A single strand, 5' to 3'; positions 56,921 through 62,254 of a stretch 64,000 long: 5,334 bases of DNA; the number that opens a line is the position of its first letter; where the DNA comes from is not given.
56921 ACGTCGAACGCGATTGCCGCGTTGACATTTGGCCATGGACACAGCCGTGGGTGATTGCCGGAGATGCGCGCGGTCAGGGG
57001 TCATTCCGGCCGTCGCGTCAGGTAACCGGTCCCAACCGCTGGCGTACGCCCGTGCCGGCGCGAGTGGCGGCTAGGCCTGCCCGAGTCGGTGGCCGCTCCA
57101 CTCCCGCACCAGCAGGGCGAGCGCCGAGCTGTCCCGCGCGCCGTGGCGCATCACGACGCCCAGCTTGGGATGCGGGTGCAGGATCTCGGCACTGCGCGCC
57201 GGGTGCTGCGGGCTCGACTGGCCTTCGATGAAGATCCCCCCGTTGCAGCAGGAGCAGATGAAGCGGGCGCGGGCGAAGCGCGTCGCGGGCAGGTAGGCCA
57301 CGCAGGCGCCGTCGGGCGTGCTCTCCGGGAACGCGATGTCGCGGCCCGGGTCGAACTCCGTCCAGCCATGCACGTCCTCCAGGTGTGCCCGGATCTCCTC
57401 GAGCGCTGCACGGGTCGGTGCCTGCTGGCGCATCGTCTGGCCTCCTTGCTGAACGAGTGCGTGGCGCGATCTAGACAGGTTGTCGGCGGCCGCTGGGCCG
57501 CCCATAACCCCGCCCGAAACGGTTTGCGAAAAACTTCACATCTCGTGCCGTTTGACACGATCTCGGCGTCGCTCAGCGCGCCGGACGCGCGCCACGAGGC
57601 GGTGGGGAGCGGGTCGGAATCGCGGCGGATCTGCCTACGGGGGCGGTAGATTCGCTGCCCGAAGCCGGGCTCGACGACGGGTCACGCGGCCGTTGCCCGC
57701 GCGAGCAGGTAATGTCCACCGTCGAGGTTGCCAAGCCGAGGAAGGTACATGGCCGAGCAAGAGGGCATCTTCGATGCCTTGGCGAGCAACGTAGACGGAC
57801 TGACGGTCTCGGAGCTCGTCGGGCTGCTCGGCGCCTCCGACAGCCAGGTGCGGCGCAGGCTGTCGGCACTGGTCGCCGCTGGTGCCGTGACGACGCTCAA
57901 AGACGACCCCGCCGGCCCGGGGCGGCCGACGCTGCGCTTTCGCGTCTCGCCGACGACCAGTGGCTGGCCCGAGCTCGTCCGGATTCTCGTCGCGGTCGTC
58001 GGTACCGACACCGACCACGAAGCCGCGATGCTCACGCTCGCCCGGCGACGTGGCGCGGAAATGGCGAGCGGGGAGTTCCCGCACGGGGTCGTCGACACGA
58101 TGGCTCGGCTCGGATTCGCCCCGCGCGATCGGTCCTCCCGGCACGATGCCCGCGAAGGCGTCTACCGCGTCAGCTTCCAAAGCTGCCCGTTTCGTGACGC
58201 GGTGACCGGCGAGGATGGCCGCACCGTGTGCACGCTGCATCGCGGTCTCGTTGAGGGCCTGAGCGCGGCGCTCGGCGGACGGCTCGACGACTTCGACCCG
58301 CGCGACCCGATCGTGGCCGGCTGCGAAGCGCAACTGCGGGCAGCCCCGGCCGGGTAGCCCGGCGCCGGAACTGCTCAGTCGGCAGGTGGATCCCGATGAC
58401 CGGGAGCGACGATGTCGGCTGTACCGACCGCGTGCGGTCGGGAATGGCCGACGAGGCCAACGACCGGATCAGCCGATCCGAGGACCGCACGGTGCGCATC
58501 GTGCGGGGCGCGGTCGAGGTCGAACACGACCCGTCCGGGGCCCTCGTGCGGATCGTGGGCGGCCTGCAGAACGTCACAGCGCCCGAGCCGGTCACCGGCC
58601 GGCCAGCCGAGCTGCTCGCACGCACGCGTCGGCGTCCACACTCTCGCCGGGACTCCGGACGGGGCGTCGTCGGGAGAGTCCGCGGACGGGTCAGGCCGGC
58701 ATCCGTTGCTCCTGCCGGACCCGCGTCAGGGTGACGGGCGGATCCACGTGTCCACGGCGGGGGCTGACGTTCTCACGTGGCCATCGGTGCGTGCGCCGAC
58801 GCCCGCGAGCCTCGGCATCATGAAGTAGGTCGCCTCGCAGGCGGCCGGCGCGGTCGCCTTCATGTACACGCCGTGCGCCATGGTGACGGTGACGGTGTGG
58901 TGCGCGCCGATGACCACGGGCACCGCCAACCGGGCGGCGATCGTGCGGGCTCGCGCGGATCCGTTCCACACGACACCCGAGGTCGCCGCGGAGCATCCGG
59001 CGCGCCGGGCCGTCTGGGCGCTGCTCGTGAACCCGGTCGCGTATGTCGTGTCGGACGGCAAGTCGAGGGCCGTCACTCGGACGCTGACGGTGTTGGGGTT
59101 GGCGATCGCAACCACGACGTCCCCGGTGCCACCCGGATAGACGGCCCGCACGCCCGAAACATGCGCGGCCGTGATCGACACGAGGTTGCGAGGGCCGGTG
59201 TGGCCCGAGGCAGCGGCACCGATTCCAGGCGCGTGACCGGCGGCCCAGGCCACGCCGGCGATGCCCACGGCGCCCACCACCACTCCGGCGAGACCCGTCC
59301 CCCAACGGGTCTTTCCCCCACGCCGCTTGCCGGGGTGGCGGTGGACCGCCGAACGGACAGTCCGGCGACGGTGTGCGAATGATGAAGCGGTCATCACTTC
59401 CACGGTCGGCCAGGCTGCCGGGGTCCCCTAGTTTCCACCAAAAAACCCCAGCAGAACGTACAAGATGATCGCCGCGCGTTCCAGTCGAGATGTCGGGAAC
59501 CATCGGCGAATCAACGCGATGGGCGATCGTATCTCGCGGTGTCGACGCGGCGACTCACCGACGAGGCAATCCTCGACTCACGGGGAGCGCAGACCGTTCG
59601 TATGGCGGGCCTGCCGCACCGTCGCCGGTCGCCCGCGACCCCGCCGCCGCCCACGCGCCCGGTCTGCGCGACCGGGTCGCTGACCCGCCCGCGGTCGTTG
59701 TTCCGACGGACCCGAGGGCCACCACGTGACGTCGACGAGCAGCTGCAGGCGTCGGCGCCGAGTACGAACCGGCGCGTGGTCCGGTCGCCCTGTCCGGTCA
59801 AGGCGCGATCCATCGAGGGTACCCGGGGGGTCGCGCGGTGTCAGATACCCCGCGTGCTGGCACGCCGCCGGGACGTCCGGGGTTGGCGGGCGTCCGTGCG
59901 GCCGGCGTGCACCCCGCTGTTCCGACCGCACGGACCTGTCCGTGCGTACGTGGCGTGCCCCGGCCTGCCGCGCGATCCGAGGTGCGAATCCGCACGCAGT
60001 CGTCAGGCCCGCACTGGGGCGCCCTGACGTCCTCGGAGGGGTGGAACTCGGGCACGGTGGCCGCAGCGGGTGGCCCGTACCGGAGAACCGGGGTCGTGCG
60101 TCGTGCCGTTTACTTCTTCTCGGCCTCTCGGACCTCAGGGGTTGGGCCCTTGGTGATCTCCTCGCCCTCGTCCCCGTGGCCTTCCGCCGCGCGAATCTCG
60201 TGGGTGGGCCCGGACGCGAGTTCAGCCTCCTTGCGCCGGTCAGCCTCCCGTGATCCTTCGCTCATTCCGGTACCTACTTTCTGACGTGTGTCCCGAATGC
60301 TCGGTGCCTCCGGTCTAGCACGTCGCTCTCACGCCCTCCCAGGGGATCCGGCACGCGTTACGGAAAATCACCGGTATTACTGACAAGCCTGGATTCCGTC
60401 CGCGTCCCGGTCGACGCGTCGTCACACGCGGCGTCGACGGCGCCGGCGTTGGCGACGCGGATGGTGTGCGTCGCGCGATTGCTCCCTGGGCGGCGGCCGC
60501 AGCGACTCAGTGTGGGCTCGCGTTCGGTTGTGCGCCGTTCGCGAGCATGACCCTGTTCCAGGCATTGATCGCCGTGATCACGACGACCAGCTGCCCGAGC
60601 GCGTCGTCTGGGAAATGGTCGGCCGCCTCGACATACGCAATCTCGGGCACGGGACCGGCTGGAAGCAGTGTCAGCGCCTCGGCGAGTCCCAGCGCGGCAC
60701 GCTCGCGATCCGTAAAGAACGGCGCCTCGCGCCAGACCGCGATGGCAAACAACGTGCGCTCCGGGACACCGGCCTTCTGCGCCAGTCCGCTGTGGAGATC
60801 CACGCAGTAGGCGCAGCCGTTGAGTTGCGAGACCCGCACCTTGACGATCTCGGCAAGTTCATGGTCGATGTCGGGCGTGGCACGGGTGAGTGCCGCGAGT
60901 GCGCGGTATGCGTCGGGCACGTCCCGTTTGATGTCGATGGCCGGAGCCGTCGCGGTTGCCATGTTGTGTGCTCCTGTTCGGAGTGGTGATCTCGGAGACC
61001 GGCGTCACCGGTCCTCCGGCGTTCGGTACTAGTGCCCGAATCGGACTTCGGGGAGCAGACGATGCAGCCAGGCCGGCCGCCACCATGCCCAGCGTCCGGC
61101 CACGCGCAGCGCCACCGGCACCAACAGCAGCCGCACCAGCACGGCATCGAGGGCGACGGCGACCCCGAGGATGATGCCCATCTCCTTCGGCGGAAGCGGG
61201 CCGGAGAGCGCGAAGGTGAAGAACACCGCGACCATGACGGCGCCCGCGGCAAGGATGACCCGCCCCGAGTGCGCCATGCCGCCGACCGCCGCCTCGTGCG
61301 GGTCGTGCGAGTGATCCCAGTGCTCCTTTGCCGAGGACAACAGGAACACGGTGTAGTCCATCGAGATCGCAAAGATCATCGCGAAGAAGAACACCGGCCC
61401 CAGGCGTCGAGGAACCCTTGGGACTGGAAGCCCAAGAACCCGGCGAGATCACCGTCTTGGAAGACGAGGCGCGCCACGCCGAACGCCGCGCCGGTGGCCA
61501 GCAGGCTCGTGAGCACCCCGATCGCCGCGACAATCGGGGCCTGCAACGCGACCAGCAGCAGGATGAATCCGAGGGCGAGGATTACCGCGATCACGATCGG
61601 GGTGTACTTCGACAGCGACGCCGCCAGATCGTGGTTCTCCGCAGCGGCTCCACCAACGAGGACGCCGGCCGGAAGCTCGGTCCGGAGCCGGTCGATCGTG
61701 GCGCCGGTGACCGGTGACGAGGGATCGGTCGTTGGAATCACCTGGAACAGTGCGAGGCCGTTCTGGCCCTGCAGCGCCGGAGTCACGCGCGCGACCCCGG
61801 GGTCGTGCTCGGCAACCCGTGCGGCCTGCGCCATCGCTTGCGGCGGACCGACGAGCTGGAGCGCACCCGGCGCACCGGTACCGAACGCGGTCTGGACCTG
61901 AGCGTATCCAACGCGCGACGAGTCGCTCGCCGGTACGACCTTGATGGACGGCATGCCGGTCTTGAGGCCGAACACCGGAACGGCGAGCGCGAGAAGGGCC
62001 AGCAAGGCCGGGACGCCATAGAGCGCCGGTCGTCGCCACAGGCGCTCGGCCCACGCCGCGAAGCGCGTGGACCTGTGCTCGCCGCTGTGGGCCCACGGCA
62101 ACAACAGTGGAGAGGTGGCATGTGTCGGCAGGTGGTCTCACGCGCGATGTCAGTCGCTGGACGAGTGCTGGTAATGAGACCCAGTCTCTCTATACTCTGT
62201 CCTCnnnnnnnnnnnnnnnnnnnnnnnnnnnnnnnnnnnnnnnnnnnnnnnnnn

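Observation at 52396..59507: Candidate undescribed surface module: three paralogs of a membrane-anchored two-Cys beta-rich protein, an FN3-like partner and a GAF-PucR regulator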

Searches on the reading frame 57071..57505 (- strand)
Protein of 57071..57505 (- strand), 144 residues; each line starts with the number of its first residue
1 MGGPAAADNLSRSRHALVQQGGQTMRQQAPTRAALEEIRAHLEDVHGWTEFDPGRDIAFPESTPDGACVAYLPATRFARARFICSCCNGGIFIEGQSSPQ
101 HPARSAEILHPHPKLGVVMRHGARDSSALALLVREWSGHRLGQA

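Call 3: search_protein_families(library=pfam, proteins=[window:57071-57505:-], max_evalue=0.1)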
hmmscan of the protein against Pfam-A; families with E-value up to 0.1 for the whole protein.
window:57071-57505:- (144 aa): 0 families

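Call 4: search_protein_families(library=ncbifam, proteins=[window:57071-57505:-], max_evalue=0.1)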
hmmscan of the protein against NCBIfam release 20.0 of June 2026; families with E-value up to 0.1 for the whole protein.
window:57071-57505:- (144 aa): 0 families

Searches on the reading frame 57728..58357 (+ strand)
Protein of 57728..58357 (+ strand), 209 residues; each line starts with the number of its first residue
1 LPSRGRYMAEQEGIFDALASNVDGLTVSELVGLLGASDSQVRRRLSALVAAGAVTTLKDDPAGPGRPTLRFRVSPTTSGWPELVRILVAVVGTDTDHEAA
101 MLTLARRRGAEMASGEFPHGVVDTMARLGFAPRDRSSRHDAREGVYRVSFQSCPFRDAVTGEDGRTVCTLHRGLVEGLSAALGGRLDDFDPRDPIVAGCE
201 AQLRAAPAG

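Call 3: search_protein_families(library=pfam, proteins=[window:57728-58357:+], max_evalue=0.1)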
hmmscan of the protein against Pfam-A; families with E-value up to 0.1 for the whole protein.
window:57728-58357:+ (209 aa): 11 families
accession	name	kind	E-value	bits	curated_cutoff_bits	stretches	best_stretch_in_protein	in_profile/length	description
PF09339.16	HTH_IclR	-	4.6e-06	26.7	22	1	14-56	8-50/52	IclR helix-turn-helix domain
PF12840.13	HTH_20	-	0.0025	18.2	27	1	14-55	9-49/51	Helix-turn-helix domain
PF08100.18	Dimerisation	-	0.0053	17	25.6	1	13-56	29-72/93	O-methyltransferase dimerisation domain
PF12802.13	MarR_2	-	0.0075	16.9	27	1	15-57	11-53/61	MarR family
PF01022.26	HTH_5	-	0.0077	16.5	22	1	25-55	16-46/47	Bacterial regulatory protein, arsR family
PF02072.20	Orexin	-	0.02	15.3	22.6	1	78-136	70-128/129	Prepro-orexin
PF21212.3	Dimerisation2-like_dom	-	0.03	15.1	27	1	12-56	23-67/72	Dimerisation2-like domain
PF13412.12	HTH_24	-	0.044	13.8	21.9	1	24-54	17-47/48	Winged helix-turn-helix DNA-binding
PF13384.12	HTH_23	-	0.048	13.9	24.6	0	23-52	16-45/50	Homeodomain-like domain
PF00392.27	GntR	-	0.063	13.4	27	0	25-56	24-56/64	Bacterial regulatory proteins, gntR family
PF08220.18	HTH_DeoR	-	0.091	13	21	0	23-55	13-45/57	DeoR-like helix-turn-helix domain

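Call 4: search_protein_families(library=ncbifam, proteins=[window:57728-58357:+], max_evalue=0.1)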
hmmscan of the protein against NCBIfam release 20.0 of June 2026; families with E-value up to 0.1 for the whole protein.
window:57728-58357:+ (209 aa): 3 families
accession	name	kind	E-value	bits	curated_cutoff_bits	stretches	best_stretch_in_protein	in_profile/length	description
NF040939.2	trans_reg_lrs14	equivalog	0.0012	18.9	90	1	15-74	27-86/103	Lrs14 family HTH-type transcriptional regulator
NF053606.1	Sta1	subfamily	0.0019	18.3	80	1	14-75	25-85/100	Sta1 family transcriptional regulator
NF033788.1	HTH_metalloreg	subfamily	0.016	15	55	1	14-57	16-58/77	metalloregulator ArsR/SmtB family transcription factor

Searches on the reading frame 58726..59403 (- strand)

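Call 3: search_protein_families(library=pfam, proteins=[window:58726-59403:-], max_evalue=0.1)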
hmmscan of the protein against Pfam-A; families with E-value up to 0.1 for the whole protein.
window:58726-59403:- (225 aa): 1 family
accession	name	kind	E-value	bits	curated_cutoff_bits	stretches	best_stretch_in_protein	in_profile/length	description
PF17801.7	Melibiase_C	-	0.05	14.1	22.9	0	92-121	12-41/71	Alpha galactosidase C-terminal beta sandwich domain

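Call 4: search_protein_families(library=ncbifam, proteins=[window:58726-59403:-], max_evalue=0.1)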
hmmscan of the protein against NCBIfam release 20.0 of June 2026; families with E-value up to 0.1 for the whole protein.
window:58726-59403:- (225 aa): 0 families

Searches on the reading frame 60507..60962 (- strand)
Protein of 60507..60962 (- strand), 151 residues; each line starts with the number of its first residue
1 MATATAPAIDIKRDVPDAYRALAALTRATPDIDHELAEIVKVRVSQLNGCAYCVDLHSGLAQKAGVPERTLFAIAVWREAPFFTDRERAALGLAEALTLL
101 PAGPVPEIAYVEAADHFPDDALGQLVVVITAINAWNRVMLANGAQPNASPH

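Call 3: search_protein_families(library=pfam, proteins=[window:60507-60962:-], max_evalue=0.1)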
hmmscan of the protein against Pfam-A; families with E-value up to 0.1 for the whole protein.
window:60507-60962:- (151 aa): 1 family
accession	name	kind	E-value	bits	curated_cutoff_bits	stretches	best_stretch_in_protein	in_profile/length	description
PF02627.25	CMD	-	2.4e-17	63.1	23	1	16-96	4-84/84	Carboxymuconolactone decarboxylase family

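Call 4: search_protein_families(library=ncbifam, proteins=[window:60507-60962:-], max_evalue=0.1)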
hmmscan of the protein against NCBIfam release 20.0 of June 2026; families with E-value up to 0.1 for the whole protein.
window:60507-60962:- (151 aa): 7 families
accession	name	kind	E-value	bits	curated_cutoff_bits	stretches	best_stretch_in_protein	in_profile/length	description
NF053654.1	GroundWater_YciW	equivalog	1.1e-14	54.6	310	1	24-135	52-162/179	YciW-related (seleno)protein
TIGR00778.1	ahpD_dom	domain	4.2e-13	48.6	27.8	1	33-80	4-51/51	alkylhydroperoxidase AhpD family core domain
TIGR01926.1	peroxid_rel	subfamily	1.7e-09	37.7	81.8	1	38-147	67-176/178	peroxidase-related enzyme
NF041238.1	AhpD_rel_CFYUT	equivalog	7.4e-05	22.1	175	1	29-75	215-261/357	alkylhydroperoxidase-related (seleno)protein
TIGR04030.1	perox_Avi_7169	hypoth_equivalog_domain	0.00011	22.3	233.15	1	33-143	75-183/185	alkylhydroperoxidase domain protein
TIGR00777.1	ahpD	subfamily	0.00078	19.3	191.95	1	28-73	108-153/177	alkylhydroperoxidase, AhpD family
NF047442.1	SaltregLepto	equivalog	0.049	13.4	220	1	22-54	37-69/140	LA_1841 family salt-regulated protein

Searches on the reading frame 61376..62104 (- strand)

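Call 22: search_protein_families(library=pfam, proteins=[window:61376-62104:-], max_evalue=0.001)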
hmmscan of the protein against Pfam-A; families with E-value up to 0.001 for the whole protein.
window:61376-62104:- (242 aa): 1 family
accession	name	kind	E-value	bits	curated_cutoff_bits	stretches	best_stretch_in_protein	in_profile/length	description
PF03176.21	MMPL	-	8e-09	35.3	20.5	1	107-220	76-196/333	MMPL family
